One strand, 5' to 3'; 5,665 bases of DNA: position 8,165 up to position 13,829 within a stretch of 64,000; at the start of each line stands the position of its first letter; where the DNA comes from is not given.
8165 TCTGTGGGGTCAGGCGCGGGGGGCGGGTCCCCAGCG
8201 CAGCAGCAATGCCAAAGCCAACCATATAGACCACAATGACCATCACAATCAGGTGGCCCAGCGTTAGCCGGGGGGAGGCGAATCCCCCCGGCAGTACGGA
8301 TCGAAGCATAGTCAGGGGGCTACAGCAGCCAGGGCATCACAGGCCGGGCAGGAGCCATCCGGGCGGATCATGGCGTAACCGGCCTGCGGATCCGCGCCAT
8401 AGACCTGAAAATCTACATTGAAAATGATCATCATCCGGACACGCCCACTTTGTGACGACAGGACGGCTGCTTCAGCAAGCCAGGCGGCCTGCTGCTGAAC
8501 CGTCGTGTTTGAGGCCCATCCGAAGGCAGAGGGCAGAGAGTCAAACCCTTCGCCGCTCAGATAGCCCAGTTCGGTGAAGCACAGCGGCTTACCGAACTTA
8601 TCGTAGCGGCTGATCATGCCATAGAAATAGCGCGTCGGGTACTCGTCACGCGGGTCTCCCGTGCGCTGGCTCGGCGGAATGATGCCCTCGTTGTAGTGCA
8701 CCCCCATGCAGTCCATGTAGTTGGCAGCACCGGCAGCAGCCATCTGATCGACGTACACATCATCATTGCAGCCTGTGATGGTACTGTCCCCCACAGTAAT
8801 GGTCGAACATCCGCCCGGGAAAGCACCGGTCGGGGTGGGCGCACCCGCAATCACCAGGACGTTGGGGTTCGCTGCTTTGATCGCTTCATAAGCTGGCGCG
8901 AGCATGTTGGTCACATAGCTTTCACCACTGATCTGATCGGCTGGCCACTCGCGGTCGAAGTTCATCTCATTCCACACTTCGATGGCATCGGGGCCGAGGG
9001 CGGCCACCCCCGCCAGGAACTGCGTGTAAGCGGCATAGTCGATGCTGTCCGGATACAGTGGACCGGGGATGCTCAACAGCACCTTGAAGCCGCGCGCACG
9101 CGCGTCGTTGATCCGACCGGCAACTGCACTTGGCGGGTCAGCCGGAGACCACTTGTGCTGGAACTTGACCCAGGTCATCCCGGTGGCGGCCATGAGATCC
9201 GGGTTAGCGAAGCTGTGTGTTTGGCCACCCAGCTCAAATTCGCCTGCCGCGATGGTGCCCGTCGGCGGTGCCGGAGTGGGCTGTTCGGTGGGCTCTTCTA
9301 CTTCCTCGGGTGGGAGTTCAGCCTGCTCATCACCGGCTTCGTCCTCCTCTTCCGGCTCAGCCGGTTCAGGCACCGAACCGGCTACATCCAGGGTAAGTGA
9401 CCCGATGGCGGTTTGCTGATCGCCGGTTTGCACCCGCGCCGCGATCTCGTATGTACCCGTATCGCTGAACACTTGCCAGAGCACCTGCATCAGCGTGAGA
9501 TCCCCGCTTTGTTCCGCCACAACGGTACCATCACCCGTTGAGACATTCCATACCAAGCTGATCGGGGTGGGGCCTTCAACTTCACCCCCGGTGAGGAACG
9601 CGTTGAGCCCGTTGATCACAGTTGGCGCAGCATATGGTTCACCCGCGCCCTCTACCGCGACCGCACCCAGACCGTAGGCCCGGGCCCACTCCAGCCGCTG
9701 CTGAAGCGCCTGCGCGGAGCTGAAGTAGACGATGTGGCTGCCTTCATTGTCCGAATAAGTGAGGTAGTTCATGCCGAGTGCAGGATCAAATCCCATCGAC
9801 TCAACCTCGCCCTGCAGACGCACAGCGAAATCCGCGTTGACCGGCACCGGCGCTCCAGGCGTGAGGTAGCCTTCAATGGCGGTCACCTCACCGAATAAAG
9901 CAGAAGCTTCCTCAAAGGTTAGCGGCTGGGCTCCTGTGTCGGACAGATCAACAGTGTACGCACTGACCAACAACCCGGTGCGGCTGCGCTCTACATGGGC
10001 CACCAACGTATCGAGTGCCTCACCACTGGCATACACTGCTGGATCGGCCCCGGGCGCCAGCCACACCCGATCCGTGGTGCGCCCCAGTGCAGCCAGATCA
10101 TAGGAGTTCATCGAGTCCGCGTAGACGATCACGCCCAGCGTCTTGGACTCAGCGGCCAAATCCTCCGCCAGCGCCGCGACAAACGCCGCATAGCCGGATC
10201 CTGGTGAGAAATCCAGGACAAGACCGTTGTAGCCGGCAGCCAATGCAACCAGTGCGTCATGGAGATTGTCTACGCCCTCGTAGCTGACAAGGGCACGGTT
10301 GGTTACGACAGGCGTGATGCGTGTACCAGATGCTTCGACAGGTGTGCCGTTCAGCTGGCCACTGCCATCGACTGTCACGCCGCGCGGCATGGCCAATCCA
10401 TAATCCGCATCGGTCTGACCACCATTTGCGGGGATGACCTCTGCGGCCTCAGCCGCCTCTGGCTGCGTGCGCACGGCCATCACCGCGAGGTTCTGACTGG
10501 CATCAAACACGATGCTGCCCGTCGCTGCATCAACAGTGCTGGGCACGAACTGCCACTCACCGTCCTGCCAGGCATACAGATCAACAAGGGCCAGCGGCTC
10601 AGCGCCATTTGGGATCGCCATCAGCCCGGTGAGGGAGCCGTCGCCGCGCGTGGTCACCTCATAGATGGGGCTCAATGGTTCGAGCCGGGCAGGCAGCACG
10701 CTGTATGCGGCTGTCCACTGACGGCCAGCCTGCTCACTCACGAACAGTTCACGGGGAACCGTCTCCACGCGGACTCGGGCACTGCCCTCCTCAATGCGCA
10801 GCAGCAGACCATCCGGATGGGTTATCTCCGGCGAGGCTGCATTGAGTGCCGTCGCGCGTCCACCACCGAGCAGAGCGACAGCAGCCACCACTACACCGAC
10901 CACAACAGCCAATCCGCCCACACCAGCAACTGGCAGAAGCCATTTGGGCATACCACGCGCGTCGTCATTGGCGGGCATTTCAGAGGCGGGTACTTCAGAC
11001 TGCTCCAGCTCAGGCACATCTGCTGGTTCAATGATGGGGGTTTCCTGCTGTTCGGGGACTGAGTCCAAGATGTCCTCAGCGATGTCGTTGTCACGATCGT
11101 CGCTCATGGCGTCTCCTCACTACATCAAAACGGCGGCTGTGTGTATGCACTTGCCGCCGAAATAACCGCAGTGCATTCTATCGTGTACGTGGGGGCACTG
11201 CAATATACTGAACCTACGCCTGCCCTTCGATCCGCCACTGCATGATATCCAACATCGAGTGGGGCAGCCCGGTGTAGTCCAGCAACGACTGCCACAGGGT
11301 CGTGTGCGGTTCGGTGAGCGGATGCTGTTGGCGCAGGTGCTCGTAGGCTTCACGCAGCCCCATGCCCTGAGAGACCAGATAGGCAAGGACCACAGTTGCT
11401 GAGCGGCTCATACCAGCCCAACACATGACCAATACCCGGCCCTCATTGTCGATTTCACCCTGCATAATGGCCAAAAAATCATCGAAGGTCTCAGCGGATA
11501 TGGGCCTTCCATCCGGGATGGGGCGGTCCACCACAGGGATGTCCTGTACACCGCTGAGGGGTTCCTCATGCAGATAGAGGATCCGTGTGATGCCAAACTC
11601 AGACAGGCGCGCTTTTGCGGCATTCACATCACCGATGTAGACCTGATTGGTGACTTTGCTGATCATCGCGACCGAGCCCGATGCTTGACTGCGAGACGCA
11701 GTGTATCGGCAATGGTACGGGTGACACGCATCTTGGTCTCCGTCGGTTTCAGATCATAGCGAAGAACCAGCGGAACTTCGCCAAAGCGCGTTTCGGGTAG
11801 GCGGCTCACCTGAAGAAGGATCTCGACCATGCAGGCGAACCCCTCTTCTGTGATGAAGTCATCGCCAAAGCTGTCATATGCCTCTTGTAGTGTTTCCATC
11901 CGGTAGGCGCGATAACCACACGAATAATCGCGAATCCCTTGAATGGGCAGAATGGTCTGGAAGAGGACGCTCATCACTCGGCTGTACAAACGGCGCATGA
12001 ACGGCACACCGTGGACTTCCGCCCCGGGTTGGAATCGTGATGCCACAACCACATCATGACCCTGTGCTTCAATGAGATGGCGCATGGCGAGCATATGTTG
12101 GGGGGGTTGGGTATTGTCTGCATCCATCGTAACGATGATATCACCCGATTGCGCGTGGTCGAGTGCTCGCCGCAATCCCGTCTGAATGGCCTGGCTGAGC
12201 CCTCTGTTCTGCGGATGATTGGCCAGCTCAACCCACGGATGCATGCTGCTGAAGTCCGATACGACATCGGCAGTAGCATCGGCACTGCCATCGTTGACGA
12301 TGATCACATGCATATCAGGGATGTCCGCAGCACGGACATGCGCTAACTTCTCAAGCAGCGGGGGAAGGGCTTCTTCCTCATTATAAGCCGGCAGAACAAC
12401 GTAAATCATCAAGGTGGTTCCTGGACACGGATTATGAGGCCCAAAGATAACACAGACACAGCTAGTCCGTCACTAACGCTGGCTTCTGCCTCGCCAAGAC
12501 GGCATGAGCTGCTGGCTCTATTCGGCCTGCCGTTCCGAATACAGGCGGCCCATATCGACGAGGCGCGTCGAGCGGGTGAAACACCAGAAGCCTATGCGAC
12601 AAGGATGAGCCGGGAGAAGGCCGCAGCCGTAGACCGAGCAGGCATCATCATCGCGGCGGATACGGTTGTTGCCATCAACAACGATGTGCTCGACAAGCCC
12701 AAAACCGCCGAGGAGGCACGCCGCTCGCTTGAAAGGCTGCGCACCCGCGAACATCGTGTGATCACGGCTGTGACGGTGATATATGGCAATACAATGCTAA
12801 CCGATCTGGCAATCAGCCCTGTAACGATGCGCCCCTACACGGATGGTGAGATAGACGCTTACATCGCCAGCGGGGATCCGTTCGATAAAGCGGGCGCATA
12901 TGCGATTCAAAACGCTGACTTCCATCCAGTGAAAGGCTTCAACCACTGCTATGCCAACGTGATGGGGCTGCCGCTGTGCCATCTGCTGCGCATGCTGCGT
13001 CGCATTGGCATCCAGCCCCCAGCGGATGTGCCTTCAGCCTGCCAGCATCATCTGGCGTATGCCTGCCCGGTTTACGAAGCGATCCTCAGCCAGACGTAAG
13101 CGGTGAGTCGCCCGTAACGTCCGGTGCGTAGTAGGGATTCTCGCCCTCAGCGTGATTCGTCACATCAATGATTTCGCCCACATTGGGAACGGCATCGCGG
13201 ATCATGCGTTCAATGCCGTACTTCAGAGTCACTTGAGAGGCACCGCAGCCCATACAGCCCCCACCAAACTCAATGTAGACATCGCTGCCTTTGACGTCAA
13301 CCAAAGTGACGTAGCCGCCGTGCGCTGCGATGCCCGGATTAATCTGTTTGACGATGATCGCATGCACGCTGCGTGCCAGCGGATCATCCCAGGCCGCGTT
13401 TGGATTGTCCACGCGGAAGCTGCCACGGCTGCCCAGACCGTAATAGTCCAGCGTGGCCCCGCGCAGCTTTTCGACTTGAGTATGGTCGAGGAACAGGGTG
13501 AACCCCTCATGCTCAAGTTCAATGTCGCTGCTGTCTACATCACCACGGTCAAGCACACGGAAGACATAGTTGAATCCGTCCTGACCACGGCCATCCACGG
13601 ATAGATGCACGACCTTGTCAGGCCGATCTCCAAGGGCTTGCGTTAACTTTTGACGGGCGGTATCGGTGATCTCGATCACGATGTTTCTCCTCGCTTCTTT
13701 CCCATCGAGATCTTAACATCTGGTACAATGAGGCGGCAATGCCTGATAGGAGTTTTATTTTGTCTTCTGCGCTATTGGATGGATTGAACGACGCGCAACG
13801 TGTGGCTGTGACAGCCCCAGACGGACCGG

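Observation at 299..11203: Five-gene, translationally coupled array of membrane- or lipid-anchored clan GH-A hydrolase paralogs, three with a shared ~900-aa multidomain architecture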

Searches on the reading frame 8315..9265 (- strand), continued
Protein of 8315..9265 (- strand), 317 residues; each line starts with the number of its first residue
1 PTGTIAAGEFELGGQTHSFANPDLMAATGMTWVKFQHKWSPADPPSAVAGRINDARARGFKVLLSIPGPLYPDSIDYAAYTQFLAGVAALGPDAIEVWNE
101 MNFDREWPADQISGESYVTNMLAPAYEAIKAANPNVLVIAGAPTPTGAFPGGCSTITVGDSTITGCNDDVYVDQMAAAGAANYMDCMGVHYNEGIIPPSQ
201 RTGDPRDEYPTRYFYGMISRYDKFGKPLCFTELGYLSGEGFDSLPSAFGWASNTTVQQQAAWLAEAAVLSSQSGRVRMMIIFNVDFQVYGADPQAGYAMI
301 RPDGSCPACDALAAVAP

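Call 76: search_protein_families(library=pfam, proteins=[L041:6103-7788:+, L062:9305-10912:+, L085:6139-7908:+, L031:1205-2656:+, L067:5998-7344:+, L076:6383-7840:+, L011:8966-10945:+, L012:8345-10909:+], max_evalue=0.001)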
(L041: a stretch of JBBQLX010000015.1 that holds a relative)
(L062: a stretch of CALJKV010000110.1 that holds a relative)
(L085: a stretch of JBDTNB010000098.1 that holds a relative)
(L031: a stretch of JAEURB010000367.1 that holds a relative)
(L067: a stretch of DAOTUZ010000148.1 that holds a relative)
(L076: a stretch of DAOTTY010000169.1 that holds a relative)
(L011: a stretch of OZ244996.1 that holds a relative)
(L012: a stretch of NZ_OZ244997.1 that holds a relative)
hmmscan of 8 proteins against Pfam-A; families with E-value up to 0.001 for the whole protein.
L041:6103-7788:+ (561 aa): 2 families
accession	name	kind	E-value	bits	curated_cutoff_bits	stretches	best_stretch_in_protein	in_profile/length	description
PF08239.17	SH3_3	-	1.9e-09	38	27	1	36-83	4-50/54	Bacterial SH3 domain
PF06347.19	SH3_4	-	0.00046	20.3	24.1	0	155-202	3-50/56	Bacterial SH3 domain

L062:9305-10912:+ (535 aa): 2 families
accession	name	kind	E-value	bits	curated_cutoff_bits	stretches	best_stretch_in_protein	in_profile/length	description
PF08239.17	SH3_3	-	9.4e-17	61.4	27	2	38-91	2-54/54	Bacterial SH3 domain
PF06347.19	SH3_4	-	1.7e-08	34.6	24.1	0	37-89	3-53/56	Bacterial SH3 domain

L085:6139-7908:+ (589 aa): 3 families
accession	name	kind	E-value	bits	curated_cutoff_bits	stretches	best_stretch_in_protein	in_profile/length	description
PF08239.17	SH3_3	-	1.6e-09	38.3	27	1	181-233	2-53/54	Bacterial SH3 domain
PF06347.19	SH3_4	-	3e-06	27.3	24.1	0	180-229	3-50/56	Bacterial SH3 domain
PF07653.23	SH3_2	-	9e-06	25.7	21.8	0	188-229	15-48/55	Variant SH3 domain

L031:1205-2656:+ (483 aa): 1 family
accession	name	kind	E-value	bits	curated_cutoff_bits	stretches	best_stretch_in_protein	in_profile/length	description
PF22612.2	GH113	-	7.5e-05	22.7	27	1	394-458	209-273/289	Glycoside Hydrolase Family 113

L067:5998-7344:+ (448 aa): 2 families
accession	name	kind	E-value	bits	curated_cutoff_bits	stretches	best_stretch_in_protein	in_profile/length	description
PF22612.2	GH113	-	0.00034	20.5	27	0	359-418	209-268/289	Glycoside Hydrolase Family 113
PF08239.17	SH3_3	-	0.00076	20.1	27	0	36-84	2-49/54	Bacterial SH3 domain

L076:6383-7840:+ (485 aa): 1 family
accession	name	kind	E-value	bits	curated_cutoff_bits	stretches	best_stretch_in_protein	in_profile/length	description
PF08239.17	SH3_3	-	4.6e-05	24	27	1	55-106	3-52/54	Bacterial SH3 domain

L011:8966-10945:+ (659 aa): 0 families

L012:8345-10909:+ (854 aa): 0 families

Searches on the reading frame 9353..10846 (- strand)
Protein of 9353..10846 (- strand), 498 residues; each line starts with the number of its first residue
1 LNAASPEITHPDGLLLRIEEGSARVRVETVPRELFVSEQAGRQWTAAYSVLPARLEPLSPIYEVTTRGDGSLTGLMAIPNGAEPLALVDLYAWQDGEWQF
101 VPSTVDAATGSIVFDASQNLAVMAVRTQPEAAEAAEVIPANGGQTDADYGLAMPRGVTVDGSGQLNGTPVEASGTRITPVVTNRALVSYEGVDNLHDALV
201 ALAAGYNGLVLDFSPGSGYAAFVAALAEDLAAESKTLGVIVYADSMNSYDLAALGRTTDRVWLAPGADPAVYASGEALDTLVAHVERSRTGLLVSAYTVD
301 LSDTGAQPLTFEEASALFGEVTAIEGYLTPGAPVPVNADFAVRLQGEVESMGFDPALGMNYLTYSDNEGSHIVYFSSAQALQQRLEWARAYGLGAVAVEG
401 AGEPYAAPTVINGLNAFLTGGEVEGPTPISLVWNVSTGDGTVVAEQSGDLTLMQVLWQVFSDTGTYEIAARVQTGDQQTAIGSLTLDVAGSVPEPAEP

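Call 32: predict_structure(alignment_id=A2)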
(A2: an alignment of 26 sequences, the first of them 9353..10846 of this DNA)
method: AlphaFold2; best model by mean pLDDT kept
length: 498 residues; sequences in the alignment: 26
mean_pLDDT: 92.9   pTM: 0.88
mean pLDDT of the five models: 92.9, 92.8, 92.4, 92.1, 91.0
residues with pLDDT >= 90: 416; 70-90: 74; 50-70: 5; < 50: 3
segments of 3 or more residues with pLDDT < 50: 496-498
pLDDT, mean of each block of 10 residues (from residue 1): 94 93 96 97 96 96 94 95 94 95 94 96 96 95 88 97 95 95 95 95 98 96 98 98 94 96 92 90 97 95 91 93 88 87 94 93 94 95 94 96 87 93 90 93 93 88 90 89 89 50
secondary structure, 60 per line:
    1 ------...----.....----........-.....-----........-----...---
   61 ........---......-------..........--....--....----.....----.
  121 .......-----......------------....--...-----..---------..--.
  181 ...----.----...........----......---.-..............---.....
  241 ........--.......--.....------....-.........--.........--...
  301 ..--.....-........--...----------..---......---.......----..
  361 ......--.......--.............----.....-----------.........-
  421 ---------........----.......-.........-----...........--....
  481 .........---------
elements in order: E7-9 E14-18 E23-30 H32-36 H42-49 E55-57 E61-68 E72-77 E88-94 E97-100 E103-106 E111-115 E120-127 E133-138 E151-154 E157-159 E180-183 H193-203 E208-213 H219-232 E236-242 H243-248 H251-257 E260-264 H271-274 H276-284 E290-295 E298-302 E305-309 H311-318 E321-323 E339-344 E348-354 E359-366 E369-375 H378-390 E395-399 H411-419 E430-437 E442-448 H450-453 E454-458 E464-474 E477-489

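Call 73: fold_search(model_id=the predicted structure, library=pdb)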
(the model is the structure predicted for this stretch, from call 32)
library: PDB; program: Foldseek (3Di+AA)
matches with E <= 10: 1748; with E <= 0.001: 199
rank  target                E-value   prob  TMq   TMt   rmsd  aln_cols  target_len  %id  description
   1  5jh8                  2.2e-14  1.00  0.41  0.62   4.9       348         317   15  Crystal structure of chitinase from Chromobacterium violaceum ATCC 12472 (released 2016-05-25)
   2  4wiw_A                3.6e-13  1.00  0.40  0.55  11.1       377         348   15  Crystal structure of C-terminal domain of putative chitinase from Desulfitobacterium hafniense DCB-2 (released 2014-10-08)
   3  4s3k                  1.8e-12  1.00  0.37  0.42  12.7       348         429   13  Crystal structure of the Bacillus megaterium QM B1551 spore cortex-lytic enzyme SleL (released 2015-08-19)
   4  4s3j_C                3.7e-12  1.00  0.39  0.45  18.8       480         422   13  Crystal structure of the Bacillus cereus spore cortex-lytic enzyme SleL (released 2015-08-19)
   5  4s3j_B                7.8e-12  1.00  0.41  0.46  18.8       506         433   13  Crystal structure of the Bacillus cereus spore cortex-lytic enzyme SleL (released 2015-08-19)
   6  4wiw_D                9.8e-12  1.00  0.41  0.56  10.6       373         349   15  Crystal structure of C-terminal domain of putative chitinase from Desulfitobacterium hafniense DCB-2 (released 2014-10-08)
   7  4s3j_A                1.2e-11  1.00  0.41  0.47  19.0       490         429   13  Crystal structure of the Bacillus cereus spore cortex-lytic enzyme SleL (released 2015-08-19)
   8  3bxw_A                2.5e-11  1.00  0.38  0.50   6.2       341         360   15  Crystal Structure of Stabilin-1 Interacting Chitinase-Like Protein, SI-CLP (released 2009-01-20)
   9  6bt9_B                3.3e-11  1.00  0.32  0.27  25.2       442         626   11  Chitinase ChiA74 from Bacillus thuringiensis (released 2019-03-06)
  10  3cz8_B                4.1e-11  1.00  0.34  0.54   5.6       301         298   15  Crystal structure of putative sporulation-specific glycosylase ydhD from Bacillus subtilis (released 2008-05-27)
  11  3cz8_A                5.9e-11  1.00  0.33  0.51   8.7       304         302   14  Crystal structure of putative sporulation-specific glycosylase ydhD from Bacillus subtilis (released 2008-05-27)
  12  3bxw_B                7.8e-11  1.00  0.36  0.48   7.9       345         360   15  Crystal Structure of Stabilin-1 Interacting Chitinase-Like Protein, SI-CLP (released 2009-01-20)
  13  4q6t                  1.9e-10  1.00  0.41  0.58   5.0       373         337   15  The crystal structure of a class V chitininase from Pseudomonas fluorescens Pf-5 (released 2014-05-07)
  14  3g6l                  4.7e-10  1.00  0.39  0.48   8.8       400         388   12  The crystal structure of a chitinase CrChi1 from the nematophagous fungus Clonostachys rosea (released 2010-02-16)
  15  1ll7_A                5.9e-10  1.00  0.35  0.42  10.0       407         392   11  STRUCTURE OF THE E171Q MUTANT OF C. IMMITIS CHITINASE 1 (released 2002-12-18)
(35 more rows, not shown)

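Call 74: search_protein_representatives(protein=window:9353-10846:-)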
Query: 498 residues. Proteins with E-value up to 0.001 (for the whole library): 200; up to 1e-10: 115; up to 1e-30: 17. The best 150 are listed.
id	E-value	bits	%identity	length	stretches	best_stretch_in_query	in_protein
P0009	2.1e-115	402.6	44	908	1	3-496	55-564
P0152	1.7e-112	393.0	42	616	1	1-491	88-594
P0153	9.7e-110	383.9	45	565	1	1-489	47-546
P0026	2.2e-107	376.2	45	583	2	199-494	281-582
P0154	5.6e-100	351.7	43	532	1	1-490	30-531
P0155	5.6e-91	322.1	41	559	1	8-489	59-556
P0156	2.4e-88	313.4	41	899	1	5-492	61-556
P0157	1.1e-84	301.3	44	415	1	30-416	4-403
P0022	1.7e-81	290.8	39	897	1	5-495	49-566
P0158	4.4e-81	289.4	36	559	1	8-488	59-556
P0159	1.5e-75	271.1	38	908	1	2-498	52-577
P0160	2.4e-72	260.6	40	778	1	50-496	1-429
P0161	2.5e-69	250.7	35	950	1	1-487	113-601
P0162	1.8e-56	208.3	37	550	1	2-494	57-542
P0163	9.2e-55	202.6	40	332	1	198-489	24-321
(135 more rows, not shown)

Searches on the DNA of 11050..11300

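Call 87: search_rna_families(source=window, start=11050, end=11300, threshold=evalue, max_evalue=10)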
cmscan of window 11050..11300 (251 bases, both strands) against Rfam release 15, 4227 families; matches with E-value up to 10: 2.
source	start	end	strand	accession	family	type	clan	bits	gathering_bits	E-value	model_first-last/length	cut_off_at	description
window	11132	11170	+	RF01074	RF_site1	Cis-reg; frameshift_element;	-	15.8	40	1.6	13-40/40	no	Putative RNA-dependent RNA polymerase ribosomal frameshift site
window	11066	11117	+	RF00626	Gurken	Cis-reg;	-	13.7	90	8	1-69/69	no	Gurken localisation signal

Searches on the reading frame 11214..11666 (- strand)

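Call 39: search_protein_families(library=pfam, proteins=[window:11214-11666:-], max_evalue=0.001)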
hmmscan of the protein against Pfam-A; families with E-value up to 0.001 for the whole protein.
window:11214-11666:- (150 aa): 3 families
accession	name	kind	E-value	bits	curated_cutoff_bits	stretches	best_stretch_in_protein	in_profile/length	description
PF00782.25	DSPc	-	4.4e-15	56.1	33.5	1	10-131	2-130/133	Dual specificity phosphatase, catalytic domain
PF22784.1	PTP-SAK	-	4.2e-07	30.6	27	1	18-118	24-127/153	Swiss Army Knife protein, DSP-PTPase phosphatase domain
PF22785.1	Tc-R-P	-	4.3e-07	30.9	27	1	20-101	18-105/106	Polymorphic toxin system, DSP-PTPase phosphatase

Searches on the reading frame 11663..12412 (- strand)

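Call 39: search_protein_families(library=pfam, proteins=[window:11663-12412:-], max_evalue=0.001)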
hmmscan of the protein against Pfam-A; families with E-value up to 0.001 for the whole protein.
window:11663-12412:- (249 aa): 4 families
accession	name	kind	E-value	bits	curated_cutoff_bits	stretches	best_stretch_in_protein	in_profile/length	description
PF00535.33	Glycos_transf_2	-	6.8e-26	91.6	23.3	1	5-176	2-165/168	Glycosyl transferase family 2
PF13641.12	Glyco_tranf_2_3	-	1.7e-07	31.9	27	1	3-122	3-119/230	Glycosyltransferase like family 2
PF10111.15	Glyco_tranf_2_2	-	4.7e-06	26.7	27.3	1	5-115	2-107/276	Glycosyltransferase like family 2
PF13704.12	Glyco_tranf_2_4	-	0.00036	21.4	27.5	1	19-100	7-82/98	Glycosyl transferase family 2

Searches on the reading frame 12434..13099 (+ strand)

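Call 39: search_protein_families(library=pfam, proteins=[window:12434-13099:+], max_evalue=0.001)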
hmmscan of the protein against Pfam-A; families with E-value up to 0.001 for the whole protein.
window:12434-13099:+ (221 aa): 1 family
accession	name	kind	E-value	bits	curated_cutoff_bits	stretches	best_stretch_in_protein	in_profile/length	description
PF02545.19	Maf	-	1.2e-52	178.8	27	1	14-190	2-186/187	Maf-like protein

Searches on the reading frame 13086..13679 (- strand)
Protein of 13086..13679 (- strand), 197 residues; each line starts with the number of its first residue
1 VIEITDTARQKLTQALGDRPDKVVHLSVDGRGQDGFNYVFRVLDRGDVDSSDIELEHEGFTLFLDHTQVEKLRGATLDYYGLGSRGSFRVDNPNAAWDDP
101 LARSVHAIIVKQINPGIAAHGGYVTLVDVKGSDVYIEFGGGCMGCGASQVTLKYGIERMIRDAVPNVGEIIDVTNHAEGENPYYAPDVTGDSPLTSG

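Call 39: search_protein_families(library=pfam, proteins=[window:13086-13679:-], max_evalue=0.001)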
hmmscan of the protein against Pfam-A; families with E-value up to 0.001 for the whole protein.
window:13086-13679:- (197 aa): 2 families
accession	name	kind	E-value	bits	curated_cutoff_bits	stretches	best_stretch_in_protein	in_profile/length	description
PF01106.22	NifU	-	2.4e-20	72.9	27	1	105-170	1-66/67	NifU-like domain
PF01521.26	Fe-S_biosyn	-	7.2e-10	39.5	26.3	1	2-95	3-102/110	Iron-sulphur cluster biosynthesis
